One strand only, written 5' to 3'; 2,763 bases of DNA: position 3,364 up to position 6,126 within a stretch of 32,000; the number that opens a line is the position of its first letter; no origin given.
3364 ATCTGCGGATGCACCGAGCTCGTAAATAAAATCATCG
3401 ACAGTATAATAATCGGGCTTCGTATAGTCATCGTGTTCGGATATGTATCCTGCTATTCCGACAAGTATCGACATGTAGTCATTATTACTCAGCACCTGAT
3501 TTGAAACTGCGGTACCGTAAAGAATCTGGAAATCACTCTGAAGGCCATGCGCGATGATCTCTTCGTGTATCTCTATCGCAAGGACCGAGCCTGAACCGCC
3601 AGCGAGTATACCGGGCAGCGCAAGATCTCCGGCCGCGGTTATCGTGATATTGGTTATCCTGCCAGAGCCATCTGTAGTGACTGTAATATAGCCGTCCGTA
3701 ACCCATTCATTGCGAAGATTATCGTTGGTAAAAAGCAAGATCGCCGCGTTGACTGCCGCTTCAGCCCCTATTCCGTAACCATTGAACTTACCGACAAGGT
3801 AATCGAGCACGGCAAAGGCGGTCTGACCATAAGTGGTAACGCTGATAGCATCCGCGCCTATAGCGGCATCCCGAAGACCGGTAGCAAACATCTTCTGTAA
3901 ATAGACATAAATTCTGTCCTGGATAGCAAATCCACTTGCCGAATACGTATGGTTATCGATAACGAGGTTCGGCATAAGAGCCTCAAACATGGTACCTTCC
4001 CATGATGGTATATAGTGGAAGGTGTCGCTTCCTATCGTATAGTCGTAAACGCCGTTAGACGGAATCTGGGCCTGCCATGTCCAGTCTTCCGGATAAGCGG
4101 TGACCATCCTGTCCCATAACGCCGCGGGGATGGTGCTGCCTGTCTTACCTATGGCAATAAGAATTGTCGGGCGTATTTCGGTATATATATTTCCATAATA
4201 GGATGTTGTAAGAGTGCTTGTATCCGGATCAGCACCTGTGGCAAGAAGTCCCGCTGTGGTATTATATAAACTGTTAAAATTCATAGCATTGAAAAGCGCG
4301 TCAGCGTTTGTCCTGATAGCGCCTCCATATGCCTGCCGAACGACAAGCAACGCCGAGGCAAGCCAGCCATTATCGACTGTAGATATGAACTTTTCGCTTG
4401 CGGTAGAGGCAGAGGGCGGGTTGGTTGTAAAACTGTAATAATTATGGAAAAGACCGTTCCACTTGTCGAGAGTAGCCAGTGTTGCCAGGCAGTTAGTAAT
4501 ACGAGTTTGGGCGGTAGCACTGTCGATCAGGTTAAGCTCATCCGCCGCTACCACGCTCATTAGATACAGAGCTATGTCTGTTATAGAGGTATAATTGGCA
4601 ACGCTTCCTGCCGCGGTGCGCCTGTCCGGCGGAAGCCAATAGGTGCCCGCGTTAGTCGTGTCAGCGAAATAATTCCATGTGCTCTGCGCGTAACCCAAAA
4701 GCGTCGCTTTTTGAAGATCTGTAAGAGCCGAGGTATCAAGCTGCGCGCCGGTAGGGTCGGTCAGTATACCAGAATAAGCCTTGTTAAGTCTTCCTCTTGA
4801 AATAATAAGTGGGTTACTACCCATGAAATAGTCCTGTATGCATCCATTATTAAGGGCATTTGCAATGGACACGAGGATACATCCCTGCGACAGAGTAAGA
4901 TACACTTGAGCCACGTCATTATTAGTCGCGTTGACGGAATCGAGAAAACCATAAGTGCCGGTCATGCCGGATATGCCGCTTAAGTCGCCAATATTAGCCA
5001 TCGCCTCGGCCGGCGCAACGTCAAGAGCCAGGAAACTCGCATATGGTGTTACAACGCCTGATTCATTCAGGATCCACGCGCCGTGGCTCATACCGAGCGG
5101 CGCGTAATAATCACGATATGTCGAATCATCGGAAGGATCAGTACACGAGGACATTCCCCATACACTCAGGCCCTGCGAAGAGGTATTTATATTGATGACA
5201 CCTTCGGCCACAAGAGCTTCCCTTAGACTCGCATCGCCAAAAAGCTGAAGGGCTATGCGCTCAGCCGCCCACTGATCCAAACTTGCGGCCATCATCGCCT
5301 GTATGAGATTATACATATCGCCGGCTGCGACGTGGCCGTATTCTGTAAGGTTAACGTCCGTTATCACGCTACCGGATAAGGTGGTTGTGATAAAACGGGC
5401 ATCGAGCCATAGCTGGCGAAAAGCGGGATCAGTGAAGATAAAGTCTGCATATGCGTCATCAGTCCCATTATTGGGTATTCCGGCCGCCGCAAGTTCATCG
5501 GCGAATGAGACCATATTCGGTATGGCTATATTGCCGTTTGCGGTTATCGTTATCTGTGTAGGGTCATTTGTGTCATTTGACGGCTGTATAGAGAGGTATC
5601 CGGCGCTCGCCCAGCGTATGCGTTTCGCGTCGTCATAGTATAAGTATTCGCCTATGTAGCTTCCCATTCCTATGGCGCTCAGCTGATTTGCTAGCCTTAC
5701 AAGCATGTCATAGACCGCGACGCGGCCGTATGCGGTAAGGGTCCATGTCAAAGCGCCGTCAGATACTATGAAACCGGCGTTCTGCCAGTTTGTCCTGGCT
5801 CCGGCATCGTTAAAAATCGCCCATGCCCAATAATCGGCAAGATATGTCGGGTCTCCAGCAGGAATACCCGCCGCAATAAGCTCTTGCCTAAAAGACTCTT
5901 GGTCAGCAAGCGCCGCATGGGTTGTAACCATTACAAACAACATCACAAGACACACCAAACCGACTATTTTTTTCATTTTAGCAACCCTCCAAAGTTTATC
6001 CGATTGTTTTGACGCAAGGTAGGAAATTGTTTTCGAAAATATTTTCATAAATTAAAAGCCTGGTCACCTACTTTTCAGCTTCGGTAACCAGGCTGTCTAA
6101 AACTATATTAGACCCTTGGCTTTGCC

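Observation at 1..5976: The largest gene in the window is invisible in the supplied ORF track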

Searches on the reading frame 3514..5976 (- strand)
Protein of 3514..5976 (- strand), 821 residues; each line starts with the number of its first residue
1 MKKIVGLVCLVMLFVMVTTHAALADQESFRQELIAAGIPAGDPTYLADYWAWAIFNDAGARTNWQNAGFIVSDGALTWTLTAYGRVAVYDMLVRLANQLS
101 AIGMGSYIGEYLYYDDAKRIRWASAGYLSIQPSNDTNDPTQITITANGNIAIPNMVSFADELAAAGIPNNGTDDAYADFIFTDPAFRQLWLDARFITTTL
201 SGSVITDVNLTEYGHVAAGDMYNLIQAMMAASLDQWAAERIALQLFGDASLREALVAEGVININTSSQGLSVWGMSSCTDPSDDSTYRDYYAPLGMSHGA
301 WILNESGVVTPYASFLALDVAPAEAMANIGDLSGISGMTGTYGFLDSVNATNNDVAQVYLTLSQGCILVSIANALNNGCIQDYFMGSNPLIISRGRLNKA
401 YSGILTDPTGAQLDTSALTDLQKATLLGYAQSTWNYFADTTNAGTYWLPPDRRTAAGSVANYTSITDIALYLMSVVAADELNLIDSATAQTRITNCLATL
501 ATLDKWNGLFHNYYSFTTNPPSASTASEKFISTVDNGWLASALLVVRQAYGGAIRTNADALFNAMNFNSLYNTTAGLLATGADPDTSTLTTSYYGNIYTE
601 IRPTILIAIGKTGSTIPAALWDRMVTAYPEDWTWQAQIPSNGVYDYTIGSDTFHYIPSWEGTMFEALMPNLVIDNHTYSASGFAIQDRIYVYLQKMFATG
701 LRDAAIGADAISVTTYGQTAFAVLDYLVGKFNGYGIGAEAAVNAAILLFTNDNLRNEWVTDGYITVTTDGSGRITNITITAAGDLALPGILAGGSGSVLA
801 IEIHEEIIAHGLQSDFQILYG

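Call 19: find_related_loci(query=A1, collection=genome_contigs, flank=10000)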
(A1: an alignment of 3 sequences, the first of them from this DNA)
Query A1 (821 aa) in genome_contigs; peptide patterns used: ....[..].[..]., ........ (x = any residue, [..] = any of these).
176 stretches matched a pattern; 136 encode a relative of the query (tblastn E <= 1e-3); the best 80 are kept; 80 distinct loci.
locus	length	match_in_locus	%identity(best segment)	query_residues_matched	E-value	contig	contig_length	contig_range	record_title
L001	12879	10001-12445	59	1-821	0e+0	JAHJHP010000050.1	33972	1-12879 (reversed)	MAG: Candidatus Omnitrophota bacterium isolate Modern_marine_planktonic.mb.39 Modern_marine_plan.mb.39_k141_413758, whol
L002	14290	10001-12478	56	1-821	0e+0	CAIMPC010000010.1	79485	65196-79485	MAG: Candidatus Omnitrophica bacterium isolate AM5_bin-0158 genome assembly, contig: bin-0158:10/73, whole genome shotgu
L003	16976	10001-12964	37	1-772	1e-113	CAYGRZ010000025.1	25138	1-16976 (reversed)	MAG TPA_asm: uncultured Planctomycetia bacterium isolate ERP119294_co1_123 genome assembly, contig: NODE_2302_length_251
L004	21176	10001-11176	36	266-721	5e-48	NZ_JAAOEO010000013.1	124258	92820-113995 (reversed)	Neobacillus terrae strain C11 NODE_13_length_124258_cov_244.127677, whole genome shotgun sequence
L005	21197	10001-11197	38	266-707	3e-47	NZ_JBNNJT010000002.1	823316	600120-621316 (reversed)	Rossellomorea sp. NPDC071047 NPDC071047_103_E9.ctg-0002, whole genome shotgun sequence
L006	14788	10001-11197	38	266-707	8e-47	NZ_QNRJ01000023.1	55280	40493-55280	Rossellomorea aquimaris strain 97B Ga0227240_123, whole genome shotgun sequence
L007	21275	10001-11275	37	261-699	2e-46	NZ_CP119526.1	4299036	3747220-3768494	Guptibacillus hwajinpoensis strain DSM 16206 chromosome, complete genome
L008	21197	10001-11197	38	266-707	8e-47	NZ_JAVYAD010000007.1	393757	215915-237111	Rossellomorea sp. YC4-1 NODE_7_length_393757_cov_98.266618, whole genome shotgun sequence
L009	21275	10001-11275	36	261-699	1e-46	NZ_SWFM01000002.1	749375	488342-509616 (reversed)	Pseudalkalibacillus hwajinpoensis strain Y2 NODE_2_length_749375_cov_19.287349, whole genome shotgun sequence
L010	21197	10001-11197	38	266-707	1e-46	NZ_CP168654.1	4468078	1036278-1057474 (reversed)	Rossellomorea sp. FM04394 chromosome, complete genome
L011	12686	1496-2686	38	261-699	3e-46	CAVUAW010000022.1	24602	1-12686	MAG: uncultured Bacillaceae bacterium isolate MFD05684.bin.3.35 genome assembly, contig: contig_49319, whole genome shot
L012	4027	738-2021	31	236-741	3e-46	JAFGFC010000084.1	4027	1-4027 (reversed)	MAG: Spirochaetes bacterium isolate Zod_Metabat.1289 k87_3562714, whole genome shotgun sequence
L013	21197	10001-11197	38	266-698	6e-46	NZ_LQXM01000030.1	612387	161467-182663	Rossellomorea aquimaris TF-12 strain TF12 Cont49, whole genome shotgun sequence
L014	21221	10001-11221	37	268-707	5e-46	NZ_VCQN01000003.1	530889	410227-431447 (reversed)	Bacillus sp. BHET2 NODE_3_length_530889_cov_50.9443, whole genome shotgun sequence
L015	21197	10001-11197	37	266-707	7e-46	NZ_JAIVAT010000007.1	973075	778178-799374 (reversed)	Rossellomorea aquimaris strain AcN21-5 AcN21-5_ctg007, whole genome shotgun sequence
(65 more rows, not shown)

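Call 20: find_related_loci(query=A1, collection=metagenome_contigs, flank=10000)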
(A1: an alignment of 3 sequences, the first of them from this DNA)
Query A1 (821 aa) in metagenome_contigs; peptide patterns used: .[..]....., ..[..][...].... (x = any residue, [..] = any of these).
549 stretches matched a pattern; 8 encode a relative of the query (tblastn E <= 1e-3); 8 distinct loci.
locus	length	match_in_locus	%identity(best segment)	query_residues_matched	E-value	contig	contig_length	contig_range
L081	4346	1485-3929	59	1-821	0e+0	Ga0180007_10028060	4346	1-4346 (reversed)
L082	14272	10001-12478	56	1-821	0e+0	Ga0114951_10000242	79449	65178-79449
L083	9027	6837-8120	33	270-741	3e-33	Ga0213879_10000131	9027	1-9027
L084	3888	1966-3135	33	270-733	6e-33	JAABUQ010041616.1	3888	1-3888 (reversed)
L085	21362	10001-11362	30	270-715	2e-31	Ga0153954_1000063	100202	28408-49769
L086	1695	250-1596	31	270-721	1e-30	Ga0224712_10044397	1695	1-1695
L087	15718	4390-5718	29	273-694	9e-26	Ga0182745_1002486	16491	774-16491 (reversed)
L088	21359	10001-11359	31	270-715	8e-32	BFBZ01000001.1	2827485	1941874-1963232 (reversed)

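Call 62: search_protein_families(library=pfam, proteins=[L003:3926-5842:+, L003:5839-6951:+, L003:7093-7881:+, L003:7871-8530:+, L003:8883-9422:+, L001:6669-8588:+, L001:8593-9702:+, L002:6446-8545:+, L002:8546-9658:+, L002:5391-6446:+], max_evalue=0.001)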
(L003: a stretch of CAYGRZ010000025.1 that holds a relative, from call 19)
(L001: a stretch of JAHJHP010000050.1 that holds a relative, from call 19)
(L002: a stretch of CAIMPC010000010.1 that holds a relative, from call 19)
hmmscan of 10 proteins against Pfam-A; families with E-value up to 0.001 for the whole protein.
L003:3926-5842:+ (638 aa): 2 families
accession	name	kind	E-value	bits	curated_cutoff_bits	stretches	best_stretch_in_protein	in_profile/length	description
PF07228.17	SpoIIE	-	6.1e-51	173.5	25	1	449-637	3-191/192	Stage II sporulation protein E (SpoIIE)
PF05226.16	CHASE2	-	4.5e-50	171.1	26.3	1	20-326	3-250/257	CHASE2 domain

L003:5839-6951:+ (370 aa): 5 families
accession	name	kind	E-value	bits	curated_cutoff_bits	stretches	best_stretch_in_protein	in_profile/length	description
PF13487.12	HD_5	-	2.5e-37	128.7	27.2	1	189-353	3-170/170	HD domain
PF01590.32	GAF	-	1.8e-19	71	22.4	1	26-169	1-133/133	GAF domain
PF13185.12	GAF_2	-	2.7e-19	70.1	28.6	1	25-169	2-135/136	GAF domain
PF01966.28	HD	-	3.7e-19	69.6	22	1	201-321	2-115/116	HD domain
PF13492.12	GAF_3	-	4.7e-09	37.2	27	1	27-171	2-129/129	GAF domain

L003:7093-7881:+ (262 aa): 1 family
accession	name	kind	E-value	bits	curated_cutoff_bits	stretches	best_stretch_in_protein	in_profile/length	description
PF08843.17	AbiEii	-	4.5e-12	46.9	22.5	1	27-195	10-177/238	Nucleotidyl transferase AbiEii toxin, Type IV TA system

L003:7871-8530:+ (219 aa): 1 family
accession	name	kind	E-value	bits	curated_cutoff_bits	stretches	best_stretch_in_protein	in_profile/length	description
PF13338.12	AbiEi_4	-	6.6e-06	26.6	25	1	13-57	8-47/49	Transcriptional regulator, AbiEi antitoxin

L003:8883-9422:+ (179 aa): 4 families
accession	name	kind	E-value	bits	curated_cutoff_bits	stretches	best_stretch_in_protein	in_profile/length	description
PF14907.12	NTP_transf_5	-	2.3e-11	44.2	31.2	1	15-171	68-237/249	Uncharacterised nucleotidyltransferase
PF08843.17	AbiEii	-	1.4e-08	35.4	22.5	1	18-166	12-186/238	Nucleotidyl transferase AbiEii toxin, Type IV TA system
PF09970.15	DUF2204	-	9.7e-06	25.8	20.3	1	9-154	8-156/181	Nucleotidyl transferase of unknown function (DUF2204)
PF10706.15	Aminoglyc_resit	-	2.1e-05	25.1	21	1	11-96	6-94/149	Aminoglycoside-2''-adenylyltransferase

L001:6669-8588:+ (639 aa): 2 families
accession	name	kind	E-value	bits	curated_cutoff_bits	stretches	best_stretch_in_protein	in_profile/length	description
PF05226.16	CHASE2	-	9.4e-49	166.7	26.3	1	20-330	4-253/257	CHASE2 domain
PF07228.17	SpoIIE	-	3.6e-48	164.5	25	1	449-638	2-191/192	Stage II sporulation protein E (SpoIIE)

L001:8593-9702:+ (369 aa): 5 families
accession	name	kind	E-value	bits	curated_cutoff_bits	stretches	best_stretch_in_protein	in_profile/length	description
PF13487.12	HD_5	-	1.7e-36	126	27.2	1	188-352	3-170/170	HD domain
PF01966.28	HD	-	1e-22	81.1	22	1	200-320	2-115/116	HD domain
PF01590.32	GAF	-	1.6e-14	55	22.4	1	25-168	1-133/133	GAF domain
PF13185.12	GAF_2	-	1.4e-12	48.4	28.6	1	24-168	2-135/136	GAF domain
PF13492.12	GAF_3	-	1.1e-06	29.6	27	1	26-170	2-129/129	GAF domain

L002:6446-8545:+ (699 aa): 2 families
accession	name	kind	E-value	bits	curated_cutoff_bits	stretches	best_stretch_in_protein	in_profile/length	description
PF07228.17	SpoIIE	-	1.4e-51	175.7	25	1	508-698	1-191/192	Stage II sporulation protein E (SpoIIE)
PF05226.16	CHASE2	-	1.3e-45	156.4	26.3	1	19-391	3-254/257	CHASE2 domain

L002:8546-9658:+ (370 aa): 5 families
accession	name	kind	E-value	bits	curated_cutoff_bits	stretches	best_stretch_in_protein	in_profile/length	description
PF13487.12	HD_5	-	2e-35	122.5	27.2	1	189-353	3-170/170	HD domain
PF01966.28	HD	-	1.1e-22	81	22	1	201-321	2-115/116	HD domain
PF01590.32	GAF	-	4.9e-18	66.4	22.4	1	26-169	1-133/133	GAF domain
PF13185.12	GAF_2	-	5.5e-16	59.4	28.6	1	25-169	2-135/136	GAF domain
PF13492.12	GAF_3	-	4.6e-08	34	27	1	27-171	2-129/129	GAF domain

L002:5391-6446:+ (351 aa): 0 families

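Call 92: search_protein_families(library=pfam, proteins=[L003:9998-16738:+], max_evalue=0.0001)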
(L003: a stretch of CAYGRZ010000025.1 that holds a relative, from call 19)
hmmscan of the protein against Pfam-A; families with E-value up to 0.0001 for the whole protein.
L003:9998-16738:+ (2247 aa): 1 family
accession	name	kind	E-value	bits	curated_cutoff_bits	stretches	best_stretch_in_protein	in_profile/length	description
PF10091.15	Glycoamylase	-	7.5e-14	52.2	27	1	516-645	104-217/221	Putative glucoamylase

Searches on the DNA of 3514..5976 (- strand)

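Call 21: search_rna_families(sources=[L001, L002, L003, L081, L017, L012], threshold=gathering)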
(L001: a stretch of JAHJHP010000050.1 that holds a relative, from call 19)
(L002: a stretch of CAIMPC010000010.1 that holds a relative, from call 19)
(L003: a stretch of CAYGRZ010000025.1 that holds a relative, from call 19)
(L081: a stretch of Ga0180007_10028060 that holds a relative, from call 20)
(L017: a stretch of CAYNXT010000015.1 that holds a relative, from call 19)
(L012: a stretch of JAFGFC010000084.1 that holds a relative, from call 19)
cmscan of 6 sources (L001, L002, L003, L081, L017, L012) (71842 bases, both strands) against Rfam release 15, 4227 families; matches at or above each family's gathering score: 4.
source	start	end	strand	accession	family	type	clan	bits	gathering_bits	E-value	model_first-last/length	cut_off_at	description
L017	18038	18111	+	RF03167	c-di-GMP-I-GGC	Cis-reg; riboswitch;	CL00126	64.8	59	5.5e-13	1-80/80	no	c-di-GMP-I-GGC riboswitch aptamer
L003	9775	9896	+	RF01051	c-di-GMP-I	Cis-reg; riboswitch;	CL00126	41.4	35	0.00012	1-87/87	no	c-di-GMP-I riboswitch aptamer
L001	9782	9902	+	RF01051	c-di-GMP-I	Cis-reg; riboswitch;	CL00126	40.5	35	0.0002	1-87/87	no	c-di-GMP-I riboswitch aptamer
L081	1266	1386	+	RF01051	c-di-GMP-I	Cis-reg; riboswitch;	CL00126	40.5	35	0.0002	1-87/87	no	c-di-GMP-I riboswitch aptamer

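Call 25: search_rna_families(source=L002, start=9500, end=10100, threshold=evalue, max_evalue=1, show_alignments=1)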
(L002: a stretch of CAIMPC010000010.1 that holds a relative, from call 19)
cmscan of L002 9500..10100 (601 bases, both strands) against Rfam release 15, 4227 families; matches with E-value up to 1: 3.
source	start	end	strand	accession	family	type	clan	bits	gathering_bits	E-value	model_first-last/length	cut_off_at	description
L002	9829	9935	+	RF03167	c-di-GMP-I-GGC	Cis-reg; riboswitch;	CL00126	30.1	59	4.1e-05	1-80/80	no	c-di-GMP-I-GGC riboswitch aptamer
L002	9695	9730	+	RF03508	mir-970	Gene; miRNA;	-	18.8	53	0.86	21-56/74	no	mir-970 microRNA precursor family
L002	9721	9795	+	RF03167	c-di-GMP-I-GGC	Cis-reg; riboswitch;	CL00126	15.7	59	0.59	1-80/80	no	c-di-GMP-I-GGC riboswitch aptamer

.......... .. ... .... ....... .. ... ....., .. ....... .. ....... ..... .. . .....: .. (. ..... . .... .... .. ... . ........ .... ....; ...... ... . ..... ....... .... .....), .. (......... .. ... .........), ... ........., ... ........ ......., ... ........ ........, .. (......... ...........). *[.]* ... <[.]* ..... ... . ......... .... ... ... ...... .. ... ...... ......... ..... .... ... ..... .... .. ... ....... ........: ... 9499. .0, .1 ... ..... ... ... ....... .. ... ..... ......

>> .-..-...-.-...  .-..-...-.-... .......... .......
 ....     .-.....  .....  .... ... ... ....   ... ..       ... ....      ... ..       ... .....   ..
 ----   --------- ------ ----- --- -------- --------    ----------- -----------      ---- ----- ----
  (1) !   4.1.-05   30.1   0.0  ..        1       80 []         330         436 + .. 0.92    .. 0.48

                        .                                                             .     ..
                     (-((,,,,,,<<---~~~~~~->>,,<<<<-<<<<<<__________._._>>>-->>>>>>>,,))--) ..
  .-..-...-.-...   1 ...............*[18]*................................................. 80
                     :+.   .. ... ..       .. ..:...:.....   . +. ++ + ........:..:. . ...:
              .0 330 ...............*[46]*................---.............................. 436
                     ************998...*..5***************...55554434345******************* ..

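Call 58: search_rna_families(sources=[L003, L001], threshold=gathering, show_alignments=2)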
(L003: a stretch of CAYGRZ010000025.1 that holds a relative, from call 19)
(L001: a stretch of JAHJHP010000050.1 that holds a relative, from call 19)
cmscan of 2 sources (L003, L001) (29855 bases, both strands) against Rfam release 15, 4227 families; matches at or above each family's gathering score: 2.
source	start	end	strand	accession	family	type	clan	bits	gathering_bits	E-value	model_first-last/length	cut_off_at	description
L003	9775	9896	+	RF01051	c-di-GMP-I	Cis-reg; riboswitch;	CL00126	41.4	35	5e-05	1-87/87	no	c-di-GMP-I riboswitch aptamer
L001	9782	9902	+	RF01051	c-di-GMP-I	Cis-reg; riboswitch;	CL00126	40.5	35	8.4e-05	1-87/87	no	c-di-GMP-I riboswitch aptamer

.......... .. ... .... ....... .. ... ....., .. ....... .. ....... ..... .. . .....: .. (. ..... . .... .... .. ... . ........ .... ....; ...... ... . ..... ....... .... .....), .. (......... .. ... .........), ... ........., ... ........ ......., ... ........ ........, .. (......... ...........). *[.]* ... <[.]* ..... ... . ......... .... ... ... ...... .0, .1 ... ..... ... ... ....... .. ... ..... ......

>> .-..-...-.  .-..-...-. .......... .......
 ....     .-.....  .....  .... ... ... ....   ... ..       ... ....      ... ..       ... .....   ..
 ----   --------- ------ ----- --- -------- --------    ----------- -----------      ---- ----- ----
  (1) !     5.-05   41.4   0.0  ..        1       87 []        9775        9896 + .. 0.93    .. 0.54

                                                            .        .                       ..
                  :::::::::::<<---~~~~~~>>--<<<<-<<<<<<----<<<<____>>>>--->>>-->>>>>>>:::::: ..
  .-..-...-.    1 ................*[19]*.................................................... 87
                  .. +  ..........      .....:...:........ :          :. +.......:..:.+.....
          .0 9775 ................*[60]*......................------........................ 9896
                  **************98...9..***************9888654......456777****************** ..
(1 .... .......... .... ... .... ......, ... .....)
